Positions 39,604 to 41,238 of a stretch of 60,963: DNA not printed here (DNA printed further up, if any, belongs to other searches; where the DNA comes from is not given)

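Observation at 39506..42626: Candidate novel peptide-modification cassette: two paralogous membrane peptides + methyltransferase-TPR + radical SAM/SPASM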

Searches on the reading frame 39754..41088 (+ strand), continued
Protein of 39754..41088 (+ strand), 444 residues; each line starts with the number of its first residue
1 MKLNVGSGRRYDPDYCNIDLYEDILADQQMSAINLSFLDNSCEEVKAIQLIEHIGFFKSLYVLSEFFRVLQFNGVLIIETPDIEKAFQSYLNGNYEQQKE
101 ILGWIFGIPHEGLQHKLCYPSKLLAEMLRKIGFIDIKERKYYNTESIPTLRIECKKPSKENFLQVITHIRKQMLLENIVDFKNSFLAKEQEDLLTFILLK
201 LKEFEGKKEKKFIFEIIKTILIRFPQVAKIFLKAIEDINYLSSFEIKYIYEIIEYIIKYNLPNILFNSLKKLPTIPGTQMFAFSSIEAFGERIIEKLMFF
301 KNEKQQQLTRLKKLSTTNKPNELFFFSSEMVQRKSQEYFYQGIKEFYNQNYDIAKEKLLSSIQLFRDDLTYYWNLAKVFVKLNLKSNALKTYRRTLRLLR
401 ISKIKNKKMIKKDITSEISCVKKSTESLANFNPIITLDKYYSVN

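Call 86: find_related_loci(query=A3, collection=viral_contigs, flank=5000)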
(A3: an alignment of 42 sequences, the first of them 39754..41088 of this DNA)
Query A3 (444 aa) in viral_contigs; peptide patterns used: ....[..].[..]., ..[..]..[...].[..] (x = any residue, [..] = any of these).
94 stretches matched a pattern; 70 encode a relative of the query (tblastn E <= 1e-3); 70 distinct loci.
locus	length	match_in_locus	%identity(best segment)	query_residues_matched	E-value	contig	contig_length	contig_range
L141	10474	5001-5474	32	1-153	4e-17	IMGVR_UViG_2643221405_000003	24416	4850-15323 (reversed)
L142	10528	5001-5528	34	1-179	5e-16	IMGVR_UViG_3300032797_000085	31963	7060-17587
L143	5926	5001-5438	34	1-138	7e-16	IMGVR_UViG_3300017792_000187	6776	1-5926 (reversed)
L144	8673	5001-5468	33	1-151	3e-15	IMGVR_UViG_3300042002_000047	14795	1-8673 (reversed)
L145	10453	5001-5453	34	1-142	3e-15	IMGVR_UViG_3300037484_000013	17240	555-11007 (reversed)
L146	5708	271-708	33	1-138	4e-15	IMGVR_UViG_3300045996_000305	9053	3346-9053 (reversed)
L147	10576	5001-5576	30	1-186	5e-15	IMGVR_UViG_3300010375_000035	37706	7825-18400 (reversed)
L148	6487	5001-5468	31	1-151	8e-15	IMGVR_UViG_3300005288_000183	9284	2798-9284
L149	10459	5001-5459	31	1-156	2e-14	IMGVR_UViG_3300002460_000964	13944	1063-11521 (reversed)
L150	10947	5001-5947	33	1-156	4e-14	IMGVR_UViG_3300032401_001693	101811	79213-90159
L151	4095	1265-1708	33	1-142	3e-14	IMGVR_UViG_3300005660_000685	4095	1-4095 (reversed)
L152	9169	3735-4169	30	1-138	3e-12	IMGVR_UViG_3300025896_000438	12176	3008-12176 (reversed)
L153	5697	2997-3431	30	1-138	2e-12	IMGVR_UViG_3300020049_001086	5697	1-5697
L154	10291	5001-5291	34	1-95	9e-12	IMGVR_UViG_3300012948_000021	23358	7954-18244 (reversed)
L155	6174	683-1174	26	1-156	8e-11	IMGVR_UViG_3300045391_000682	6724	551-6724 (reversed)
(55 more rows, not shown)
